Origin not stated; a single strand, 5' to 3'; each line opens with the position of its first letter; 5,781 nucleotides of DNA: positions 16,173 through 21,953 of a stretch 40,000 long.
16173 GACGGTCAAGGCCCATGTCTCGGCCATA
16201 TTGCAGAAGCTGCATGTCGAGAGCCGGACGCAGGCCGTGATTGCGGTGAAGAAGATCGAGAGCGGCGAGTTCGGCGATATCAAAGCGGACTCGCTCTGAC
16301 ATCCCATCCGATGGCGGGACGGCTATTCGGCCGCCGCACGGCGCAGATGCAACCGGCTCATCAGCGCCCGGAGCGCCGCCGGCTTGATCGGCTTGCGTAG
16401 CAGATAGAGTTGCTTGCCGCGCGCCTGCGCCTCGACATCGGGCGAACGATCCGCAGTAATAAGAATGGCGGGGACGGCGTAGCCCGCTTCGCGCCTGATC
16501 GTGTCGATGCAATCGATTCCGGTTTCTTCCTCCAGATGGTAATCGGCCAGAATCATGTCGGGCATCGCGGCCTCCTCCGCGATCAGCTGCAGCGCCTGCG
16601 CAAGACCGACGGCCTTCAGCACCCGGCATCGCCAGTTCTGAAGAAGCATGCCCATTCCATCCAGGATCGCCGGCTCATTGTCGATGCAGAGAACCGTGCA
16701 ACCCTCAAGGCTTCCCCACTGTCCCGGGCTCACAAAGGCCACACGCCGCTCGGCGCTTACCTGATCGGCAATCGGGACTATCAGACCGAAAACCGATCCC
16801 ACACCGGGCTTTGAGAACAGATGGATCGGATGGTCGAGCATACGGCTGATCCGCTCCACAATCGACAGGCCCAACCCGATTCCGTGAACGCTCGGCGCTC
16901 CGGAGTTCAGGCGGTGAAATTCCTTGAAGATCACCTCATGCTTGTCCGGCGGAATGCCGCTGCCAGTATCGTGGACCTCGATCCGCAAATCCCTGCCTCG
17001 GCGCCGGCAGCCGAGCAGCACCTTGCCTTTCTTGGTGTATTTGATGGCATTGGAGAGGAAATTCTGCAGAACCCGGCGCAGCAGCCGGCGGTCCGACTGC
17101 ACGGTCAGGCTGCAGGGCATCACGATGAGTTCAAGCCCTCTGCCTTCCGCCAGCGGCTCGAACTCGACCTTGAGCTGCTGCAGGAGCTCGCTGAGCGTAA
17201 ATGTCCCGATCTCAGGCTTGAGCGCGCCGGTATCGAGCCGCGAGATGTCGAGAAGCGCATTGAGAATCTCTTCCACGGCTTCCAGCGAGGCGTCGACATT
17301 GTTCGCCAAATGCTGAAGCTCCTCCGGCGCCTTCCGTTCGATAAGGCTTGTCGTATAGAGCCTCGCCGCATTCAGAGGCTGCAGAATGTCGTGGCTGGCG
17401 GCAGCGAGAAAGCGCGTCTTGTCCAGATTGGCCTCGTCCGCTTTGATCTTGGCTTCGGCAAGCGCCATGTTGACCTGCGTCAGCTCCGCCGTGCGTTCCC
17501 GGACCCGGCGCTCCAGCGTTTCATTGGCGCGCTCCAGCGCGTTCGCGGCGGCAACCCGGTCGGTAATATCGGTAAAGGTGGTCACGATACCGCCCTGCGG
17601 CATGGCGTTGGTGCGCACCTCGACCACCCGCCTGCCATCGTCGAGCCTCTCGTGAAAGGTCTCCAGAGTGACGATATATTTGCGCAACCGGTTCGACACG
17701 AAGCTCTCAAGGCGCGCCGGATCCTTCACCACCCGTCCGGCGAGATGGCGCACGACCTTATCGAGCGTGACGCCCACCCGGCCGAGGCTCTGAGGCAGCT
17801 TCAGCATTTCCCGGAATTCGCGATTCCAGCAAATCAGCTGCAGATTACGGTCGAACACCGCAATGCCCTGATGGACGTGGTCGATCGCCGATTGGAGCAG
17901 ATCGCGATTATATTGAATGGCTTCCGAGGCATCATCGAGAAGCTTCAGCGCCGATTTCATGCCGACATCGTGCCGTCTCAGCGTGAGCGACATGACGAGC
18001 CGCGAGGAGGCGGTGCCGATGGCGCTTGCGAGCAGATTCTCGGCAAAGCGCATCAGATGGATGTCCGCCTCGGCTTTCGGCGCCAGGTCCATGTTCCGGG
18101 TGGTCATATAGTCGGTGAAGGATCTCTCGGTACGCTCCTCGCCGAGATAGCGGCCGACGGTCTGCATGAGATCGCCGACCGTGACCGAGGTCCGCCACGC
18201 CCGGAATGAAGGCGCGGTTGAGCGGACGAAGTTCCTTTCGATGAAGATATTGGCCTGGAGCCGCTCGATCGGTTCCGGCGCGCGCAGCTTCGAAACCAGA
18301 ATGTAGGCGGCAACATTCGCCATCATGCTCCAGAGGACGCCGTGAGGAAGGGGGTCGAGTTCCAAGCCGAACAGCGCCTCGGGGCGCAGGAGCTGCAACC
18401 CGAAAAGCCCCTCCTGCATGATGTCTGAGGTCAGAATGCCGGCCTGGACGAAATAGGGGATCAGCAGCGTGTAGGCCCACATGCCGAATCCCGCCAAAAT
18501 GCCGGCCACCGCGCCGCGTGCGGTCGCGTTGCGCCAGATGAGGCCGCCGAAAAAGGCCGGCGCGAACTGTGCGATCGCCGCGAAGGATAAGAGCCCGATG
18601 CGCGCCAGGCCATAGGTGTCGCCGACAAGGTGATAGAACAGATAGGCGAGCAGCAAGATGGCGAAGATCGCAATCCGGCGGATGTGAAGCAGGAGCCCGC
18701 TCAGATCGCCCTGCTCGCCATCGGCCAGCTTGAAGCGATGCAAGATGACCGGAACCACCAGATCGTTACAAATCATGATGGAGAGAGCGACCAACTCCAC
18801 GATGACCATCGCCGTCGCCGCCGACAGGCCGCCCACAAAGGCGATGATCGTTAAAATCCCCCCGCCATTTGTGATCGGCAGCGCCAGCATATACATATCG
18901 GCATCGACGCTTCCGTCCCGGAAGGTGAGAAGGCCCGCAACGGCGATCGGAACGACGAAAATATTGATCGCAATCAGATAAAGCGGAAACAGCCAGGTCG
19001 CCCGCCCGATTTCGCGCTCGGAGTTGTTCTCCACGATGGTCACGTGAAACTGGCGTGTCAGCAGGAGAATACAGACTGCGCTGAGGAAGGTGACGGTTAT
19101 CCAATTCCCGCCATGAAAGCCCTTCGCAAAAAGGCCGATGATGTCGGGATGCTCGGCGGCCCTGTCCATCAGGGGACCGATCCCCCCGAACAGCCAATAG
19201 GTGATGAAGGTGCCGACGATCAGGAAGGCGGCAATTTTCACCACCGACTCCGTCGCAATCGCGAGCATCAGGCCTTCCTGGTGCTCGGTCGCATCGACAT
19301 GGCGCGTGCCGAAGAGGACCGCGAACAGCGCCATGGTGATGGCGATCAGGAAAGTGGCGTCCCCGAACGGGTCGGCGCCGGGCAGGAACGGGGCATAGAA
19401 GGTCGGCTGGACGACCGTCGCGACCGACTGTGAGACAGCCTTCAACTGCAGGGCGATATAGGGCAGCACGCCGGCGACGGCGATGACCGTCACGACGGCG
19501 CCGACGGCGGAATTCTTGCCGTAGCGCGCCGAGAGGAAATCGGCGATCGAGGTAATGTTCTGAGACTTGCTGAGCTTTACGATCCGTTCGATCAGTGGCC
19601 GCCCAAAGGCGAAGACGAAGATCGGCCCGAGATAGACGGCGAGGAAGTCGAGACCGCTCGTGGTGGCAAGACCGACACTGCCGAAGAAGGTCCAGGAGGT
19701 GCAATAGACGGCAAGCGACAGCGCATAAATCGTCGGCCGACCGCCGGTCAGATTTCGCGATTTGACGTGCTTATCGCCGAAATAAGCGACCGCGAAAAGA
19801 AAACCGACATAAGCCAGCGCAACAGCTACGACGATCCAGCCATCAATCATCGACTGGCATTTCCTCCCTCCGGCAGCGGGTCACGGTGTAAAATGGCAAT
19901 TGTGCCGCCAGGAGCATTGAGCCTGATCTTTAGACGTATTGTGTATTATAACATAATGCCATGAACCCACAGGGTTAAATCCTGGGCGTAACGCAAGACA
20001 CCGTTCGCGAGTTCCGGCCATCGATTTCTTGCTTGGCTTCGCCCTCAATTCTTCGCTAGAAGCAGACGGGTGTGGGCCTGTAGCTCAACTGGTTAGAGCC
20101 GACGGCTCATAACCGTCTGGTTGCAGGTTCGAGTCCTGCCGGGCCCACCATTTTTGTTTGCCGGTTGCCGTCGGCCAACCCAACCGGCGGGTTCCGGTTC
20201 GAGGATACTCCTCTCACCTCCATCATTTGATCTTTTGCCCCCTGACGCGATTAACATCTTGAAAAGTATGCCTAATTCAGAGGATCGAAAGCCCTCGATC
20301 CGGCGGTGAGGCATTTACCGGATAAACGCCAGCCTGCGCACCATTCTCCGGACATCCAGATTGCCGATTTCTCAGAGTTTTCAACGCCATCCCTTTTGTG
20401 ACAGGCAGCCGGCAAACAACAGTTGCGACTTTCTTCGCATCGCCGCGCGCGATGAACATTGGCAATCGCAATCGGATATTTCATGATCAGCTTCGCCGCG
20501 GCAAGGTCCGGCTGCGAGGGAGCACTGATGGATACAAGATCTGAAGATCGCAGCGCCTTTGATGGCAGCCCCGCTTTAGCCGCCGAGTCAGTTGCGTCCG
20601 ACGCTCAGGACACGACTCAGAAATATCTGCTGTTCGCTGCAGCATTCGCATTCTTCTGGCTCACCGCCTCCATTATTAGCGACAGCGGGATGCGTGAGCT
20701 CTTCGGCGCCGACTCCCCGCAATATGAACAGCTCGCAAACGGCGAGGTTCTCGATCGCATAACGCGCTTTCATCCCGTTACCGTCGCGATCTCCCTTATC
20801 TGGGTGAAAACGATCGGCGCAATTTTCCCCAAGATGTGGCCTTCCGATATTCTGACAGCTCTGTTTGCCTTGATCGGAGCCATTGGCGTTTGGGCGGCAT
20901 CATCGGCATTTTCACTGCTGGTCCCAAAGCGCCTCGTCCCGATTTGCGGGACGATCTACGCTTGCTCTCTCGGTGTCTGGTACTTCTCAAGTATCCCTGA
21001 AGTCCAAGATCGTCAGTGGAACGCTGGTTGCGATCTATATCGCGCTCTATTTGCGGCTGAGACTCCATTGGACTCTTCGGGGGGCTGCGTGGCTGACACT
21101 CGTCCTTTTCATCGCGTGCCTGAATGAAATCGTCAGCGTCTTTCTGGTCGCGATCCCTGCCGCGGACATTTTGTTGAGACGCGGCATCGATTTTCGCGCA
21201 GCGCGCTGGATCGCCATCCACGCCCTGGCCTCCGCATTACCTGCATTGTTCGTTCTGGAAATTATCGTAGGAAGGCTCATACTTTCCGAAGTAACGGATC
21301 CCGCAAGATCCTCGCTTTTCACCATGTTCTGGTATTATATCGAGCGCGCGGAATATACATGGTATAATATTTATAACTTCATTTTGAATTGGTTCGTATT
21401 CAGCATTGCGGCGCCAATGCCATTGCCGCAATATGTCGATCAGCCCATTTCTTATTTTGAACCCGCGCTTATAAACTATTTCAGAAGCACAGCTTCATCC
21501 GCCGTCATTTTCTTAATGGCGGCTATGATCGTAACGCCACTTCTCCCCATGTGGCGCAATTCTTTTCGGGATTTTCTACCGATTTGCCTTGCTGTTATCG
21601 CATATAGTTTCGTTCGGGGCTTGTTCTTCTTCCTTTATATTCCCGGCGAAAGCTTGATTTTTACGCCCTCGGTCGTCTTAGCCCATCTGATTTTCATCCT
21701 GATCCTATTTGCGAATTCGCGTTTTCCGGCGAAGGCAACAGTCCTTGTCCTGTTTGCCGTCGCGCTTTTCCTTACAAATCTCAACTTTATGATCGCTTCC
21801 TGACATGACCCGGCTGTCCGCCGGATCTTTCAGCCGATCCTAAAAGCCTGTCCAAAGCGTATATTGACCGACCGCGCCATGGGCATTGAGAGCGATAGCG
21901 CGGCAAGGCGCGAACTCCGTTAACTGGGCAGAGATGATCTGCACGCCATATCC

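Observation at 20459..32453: tRNA-flanked orphan glycan locus with no recognisable priming, polymerisation or export machinery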

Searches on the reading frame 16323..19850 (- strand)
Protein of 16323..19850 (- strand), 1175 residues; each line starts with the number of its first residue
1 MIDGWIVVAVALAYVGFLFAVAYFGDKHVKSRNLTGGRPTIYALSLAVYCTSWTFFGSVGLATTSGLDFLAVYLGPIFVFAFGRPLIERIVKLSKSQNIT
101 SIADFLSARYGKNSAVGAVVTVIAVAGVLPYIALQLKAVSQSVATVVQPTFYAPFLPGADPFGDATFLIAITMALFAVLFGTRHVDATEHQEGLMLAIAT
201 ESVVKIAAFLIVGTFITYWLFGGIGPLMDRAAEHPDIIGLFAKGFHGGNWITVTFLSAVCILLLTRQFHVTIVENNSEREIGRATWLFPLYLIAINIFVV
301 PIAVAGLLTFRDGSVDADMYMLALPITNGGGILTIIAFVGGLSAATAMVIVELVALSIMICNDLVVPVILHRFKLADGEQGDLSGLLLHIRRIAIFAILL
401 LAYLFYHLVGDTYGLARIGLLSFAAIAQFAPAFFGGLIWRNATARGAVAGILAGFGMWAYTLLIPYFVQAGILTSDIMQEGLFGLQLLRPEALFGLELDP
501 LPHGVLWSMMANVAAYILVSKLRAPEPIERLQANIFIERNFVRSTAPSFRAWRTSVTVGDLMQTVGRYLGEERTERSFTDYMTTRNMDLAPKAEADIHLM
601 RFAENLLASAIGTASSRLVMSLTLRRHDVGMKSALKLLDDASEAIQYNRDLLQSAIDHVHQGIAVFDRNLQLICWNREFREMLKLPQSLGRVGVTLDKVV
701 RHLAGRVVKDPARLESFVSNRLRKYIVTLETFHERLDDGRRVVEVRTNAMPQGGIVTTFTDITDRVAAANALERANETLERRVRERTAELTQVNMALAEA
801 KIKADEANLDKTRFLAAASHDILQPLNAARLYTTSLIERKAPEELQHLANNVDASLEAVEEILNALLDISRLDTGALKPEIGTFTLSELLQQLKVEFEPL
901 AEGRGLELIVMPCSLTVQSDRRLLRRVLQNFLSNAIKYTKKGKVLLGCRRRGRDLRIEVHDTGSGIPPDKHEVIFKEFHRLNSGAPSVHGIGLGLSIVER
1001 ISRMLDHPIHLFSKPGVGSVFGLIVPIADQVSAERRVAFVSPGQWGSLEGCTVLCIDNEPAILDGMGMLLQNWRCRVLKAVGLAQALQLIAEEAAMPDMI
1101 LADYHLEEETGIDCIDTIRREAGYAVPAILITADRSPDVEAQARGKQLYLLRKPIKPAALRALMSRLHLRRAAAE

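Call 6: search_protein_families(library=pfam, proteins=[window:16323-19850:-], max_evalue=0.01)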
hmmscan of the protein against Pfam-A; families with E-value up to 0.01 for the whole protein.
window:16323-19850:- (1175 aa): 6 families
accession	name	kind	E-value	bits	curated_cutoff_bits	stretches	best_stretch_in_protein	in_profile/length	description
PF12860.13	PAS_7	-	4e-32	111.2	27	1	656-769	1-114/115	PAS fold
PF02518.31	HATPase_c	-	2e-23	83.4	26.4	1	920-1027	2-109/111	Histidine kinase-, DNA gyrase B-, and HSP90-like ATPase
PF00072.30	Response_reg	-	8.8e-13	48.8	30.2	1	1053-1163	1-109/111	Response regulator receiver domain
PF00512.31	HisKA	-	5.2e-12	46.1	26.9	1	811-875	2-66/66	His Kinase A (phospho-acceptor) domain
PF08448.16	PAS_4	-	0.00036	21.2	23.1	1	657-766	2-109/110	PAS fold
PF13188.13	PAS_8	-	0.003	17.8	21.8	0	651-692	2-42/65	PAS domain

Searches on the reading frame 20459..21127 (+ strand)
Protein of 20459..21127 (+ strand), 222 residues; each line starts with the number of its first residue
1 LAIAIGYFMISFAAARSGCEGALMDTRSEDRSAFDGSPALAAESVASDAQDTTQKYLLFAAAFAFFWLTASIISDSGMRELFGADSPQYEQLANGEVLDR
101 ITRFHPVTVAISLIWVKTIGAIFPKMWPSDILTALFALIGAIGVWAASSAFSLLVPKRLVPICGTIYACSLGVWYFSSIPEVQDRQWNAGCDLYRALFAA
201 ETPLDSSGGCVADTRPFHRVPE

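Call 5: search_protein_families(library=pfam, proteins=[window:20459-21127:+], max_evalue=0.01)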
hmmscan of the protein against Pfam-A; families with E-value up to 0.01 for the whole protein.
window:20459-21127:+ (222 aa): 0 families

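Call 7: search_protein_families(library=ncbifam, proteins=[window:20459-21127:+], max_evalue=0.01)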
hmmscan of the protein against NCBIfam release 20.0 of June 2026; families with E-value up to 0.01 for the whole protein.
window:20459-21127:+ (222 aa): 0 families

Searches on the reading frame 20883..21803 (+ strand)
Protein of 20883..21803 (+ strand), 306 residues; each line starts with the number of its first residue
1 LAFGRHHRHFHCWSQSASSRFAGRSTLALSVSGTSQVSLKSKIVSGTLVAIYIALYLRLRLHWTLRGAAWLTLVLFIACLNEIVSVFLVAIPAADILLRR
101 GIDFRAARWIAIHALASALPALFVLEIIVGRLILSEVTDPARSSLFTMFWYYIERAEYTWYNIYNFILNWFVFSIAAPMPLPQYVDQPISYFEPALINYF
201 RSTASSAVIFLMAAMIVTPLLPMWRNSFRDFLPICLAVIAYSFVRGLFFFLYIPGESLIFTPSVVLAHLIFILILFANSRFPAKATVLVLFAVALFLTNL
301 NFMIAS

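Call 5: search_protein_families(library=pfam, proteins=[window:20883-21803:+], max_evalue=0.01)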
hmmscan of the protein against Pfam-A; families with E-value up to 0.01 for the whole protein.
window:20883-21803:+ (306 aa): 0 families

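Call 7: search_protein_families(library=ncbifam, proteins=[window:20883-21803:+], max_evalue=0.01)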
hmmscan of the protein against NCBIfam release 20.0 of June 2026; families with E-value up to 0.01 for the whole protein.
window:20883-21803:+ (306 aa): 0 families
